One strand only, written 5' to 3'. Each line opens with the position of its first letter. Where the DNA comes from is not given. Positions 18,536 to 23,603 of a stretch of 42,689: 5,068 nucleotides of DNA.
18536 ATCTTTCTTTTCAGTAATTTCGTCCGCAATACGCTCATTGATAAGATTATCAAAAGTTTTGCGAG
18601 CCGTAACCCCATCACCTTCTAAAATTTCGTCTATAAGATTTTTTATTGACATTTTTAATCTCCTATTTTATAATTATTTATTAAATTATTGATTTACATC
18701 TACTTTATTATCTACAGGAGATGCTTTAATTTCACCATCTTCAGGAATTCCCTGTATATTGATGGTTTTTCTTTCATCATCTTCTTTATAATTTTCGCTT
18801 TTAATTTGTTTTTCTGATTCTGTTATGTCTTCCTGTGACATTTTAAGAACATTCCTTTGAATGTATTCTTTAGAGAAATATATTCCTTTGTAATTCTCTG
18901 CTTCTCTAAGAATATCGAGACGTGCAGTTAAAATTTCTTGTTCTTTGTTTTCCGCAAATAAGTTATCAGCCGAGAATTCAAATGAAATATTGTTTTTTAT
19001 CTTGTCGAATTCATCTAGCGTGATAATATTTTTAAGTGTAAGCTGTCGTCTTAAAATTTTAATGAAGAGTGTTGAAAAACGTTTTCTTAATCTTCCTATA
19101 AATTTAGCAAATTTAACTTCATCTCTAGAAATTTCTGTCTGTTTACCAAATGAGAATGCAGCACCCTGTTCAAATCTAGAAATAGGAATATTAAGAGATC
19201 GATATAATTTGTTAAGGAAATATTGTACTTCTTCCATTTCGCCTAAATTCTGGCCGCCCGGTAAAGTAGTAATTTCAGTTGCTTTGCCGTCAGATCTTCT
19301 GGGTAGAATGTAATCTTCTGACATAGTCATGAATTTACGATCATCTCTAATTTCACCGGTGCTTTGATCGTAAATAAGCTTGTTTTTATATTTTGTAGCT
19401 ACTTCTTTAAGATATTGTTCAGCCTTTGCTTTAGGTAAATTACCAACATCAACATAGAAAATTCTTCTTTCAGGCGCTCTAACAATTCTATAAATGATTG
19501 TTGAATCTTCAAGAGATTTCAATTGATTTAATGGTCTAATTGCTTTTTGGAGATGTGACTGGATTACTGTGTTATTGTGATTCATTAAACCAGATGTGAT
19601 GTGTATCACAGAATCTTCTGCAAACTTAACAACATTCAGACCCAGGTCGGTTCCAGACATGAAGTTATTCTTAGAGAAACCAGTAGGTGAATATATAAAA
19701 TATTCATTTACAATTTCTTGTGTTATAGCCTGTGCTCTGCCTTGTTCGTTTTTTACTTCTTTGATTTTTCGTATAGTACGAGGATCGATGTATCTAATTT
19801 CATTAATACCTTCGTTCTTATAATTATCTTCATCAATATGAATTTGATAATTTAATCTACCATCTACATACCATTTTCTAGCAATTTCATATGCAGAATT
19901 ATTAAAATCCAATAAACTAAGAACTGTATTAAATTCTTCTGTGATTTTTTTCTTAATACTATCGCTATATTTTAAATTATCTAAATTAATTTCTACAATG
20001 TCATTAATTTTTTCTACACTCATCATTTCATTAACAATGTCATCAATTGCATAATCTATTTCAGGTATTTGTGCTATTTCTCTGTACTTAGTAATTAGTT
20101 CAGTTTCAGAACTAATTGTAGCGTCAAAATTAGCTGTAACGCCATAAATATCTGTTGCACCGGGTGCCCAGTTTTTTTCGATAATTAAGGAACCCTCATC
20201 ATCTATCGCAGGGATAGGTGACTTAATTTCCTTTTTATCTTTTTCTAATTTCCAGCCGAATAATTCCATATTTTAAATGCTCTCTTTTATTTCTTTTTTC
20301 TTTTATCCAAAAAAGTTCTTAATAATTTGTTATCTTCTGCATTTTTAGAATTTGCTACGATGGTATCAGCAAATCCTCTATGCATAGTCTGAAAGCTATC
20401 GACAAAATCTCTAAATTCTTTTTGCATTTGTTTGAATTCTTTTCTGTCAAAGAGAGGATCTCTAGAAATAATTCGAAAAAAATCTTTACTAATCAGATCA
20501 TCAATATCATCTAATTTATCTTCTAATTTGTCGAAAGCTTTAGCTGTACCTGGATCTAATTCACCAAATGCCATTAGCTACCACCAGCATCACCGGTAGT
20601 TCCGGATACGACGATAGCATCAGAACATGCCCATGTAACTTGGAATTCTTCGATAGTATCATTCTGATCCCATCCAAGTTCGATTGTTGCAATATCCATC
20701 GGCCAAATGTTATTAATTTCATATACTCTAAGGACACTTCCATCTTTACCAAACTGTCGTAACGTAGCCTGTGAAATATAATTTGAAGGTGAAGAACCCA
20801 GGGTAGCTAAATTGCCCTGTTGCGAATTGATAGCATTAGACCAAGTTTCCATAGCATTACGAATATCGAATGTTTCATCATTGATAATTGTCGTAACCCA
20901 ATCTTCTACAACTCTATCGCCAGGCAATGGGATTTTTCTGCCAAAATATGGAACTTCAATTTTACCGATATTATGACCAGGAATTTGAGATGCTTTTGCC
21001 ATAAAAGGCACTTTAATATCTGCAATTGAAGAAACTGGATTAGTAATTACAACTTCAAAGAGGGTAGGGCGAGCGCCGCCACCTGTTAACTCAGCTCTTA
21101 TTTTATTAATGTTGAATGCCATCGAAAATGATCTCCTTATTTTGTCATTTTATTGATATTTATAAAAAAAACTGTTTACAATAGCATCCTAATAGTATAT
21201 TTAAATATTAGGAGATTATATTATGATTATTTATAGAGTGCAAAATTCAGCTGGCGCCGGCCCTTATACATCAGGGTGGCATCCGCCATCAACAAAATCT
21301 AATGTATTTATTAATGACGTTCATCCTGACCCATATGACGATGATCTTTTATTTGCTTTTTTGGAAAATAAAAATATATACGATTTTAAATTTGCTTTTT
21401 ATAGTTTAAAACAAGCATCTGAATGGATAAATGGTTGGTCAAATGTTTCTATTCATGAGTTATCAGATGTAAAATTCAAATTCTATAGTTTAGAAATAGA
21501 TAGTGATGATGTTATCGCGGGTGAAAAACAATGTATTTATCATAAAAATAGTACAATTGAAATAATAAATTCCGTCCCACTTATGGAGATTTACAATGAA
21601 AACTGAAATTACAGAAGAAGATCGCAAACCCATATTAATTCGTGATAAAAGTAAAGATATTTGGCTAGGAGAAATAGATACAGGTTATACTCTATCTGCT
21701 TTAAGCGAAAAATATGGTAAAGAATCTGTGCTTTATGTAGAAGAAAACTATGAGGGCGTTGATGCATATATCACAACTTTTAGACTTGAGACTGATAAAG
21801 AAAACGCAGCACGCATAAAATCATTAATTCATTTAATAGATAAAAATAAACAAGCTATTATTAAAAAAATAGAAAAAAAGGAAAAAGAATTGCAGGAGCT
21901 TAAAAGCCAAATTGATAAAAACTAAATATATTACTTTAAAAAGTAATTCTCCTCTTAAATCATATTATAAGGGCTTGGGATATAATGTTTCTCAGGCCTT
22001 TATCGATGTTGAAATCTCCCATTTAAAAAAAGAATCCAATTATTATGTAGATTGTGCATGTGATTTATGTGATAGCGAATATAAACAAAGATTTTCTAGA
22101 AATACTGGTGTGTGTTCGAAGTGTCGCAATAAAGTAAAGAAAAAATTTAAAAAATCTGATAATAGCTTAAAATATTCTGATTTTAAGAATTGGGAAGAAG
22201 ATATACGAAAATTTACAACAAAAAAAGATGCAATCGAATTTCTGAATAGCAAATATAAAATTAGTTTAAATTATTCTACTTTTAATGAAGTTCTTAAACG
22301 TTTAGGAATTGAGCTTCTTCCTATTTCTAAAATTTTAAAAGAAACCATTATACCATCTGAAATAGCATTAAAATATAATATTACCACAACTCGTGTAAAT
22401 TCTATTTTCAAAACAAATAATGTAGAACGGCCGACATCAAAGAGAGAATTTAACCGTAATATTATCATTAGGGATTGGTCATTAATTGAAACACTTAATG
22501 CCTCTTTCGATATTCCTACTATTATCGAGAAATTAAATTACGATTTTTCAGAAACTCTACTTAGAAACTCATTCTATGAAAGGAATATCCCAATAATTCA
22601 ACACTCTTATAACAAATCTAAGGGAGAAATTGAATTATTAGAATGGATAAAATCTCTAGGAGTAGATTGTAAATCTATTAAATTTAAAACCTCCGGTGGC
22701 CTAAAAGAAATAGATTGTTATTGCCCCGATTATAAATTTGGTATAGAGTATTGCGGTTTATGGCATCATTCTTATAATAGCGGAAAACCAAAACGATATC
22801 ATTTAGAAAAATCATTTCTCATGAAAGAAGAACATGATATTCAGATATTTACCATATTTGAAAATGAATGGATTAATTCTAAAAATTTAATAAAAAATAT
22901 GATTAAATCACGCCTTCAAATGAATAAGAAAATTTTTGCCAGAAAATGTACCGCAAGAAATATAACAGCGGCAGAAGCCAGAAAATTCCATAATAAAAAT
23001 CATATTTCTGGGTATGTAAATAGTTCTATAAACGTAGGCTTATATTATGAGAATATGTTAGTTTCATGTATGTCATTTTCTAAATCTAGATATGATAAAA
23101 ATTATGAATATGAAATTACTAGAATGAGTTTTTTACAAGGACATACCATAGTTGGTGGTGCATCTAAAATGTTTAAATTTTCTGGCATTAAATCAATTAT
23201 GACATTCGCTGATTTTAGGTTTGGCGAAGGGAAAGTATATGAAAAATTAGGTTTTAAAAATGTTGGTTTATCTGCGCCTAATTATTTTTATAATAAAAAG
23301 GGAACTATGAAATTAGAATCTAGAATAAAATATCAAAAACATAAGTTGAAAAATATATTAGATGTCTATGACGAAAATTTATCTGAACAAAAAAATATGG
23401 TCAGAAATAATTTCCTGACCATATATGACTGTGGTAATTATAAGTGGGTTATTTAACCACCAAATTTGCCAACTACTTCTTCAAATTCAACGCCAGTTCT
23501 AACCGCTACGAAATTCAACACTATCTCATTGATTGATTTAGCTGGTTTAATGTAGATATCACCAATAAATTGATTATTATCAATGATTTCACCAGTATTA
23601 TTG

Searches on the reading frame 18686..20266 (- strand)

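Call 64: search_protein_families(library=phrogs, proteins=[window:18686-20266:-], max_evalue=0.00001)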
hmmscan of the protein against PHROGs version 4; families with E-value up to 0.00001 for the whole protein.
window:18686-20266:- (526 aa): 1 family
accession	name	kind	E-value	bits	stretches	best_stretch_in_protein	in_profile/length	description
phrog_213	-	head and packaging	1.4e-183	612.3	1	2-497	5-503/528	portal protein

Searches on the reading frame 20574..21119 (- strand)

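Call 65: search_protein_families(library=pfam, proteins=[window:20574-21119:-], max_evalue=0.01)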
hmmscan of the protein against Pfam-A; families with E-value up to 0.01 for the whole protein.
window:20574-21119:- (181 aa): 1 family
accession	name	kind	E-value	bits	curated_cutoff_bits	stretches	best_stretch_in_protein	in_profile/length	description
PF06841.18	Phage_T4_gp19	-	0.00097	19.4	28.2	1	66-155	45-121/134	T4-like virus tail tube protein gp19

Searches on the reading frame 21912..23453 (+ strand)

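Call 64: search_protein_families(library=phrogs, proteins=[window:21912-23453:+], max_evalue=0.00001)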
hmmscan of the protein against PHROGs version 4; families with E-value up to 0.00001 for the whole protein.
window:21912-23453:+ (514 aa): 4 families
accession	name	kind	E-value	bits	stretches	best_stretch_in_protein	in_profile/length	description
phrog_3339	-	DNA, RNA and nucleotide metabolism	1.7e-87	295.7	1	45-513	71-532/536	homing endonuclease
phrog_559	-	DNA, RNA and nucleotide metabolism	1.5e-66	226.4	1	41-513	147-598/607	HNH endonuclease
phrog_29804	-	unknown function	3e-41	142.9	1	266-513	277-529/534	-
phrog_5104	-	unknown function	1.1e-07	32.7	1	1-106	1-91/228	-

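Call 65: search_protein_families(library=pfam, proteins=[window:21912-23453:+], max_evalue=0.01)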
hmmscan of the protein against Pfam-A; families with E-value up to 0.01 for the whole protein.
window:21912-23453:+ (514 aa): 0 families
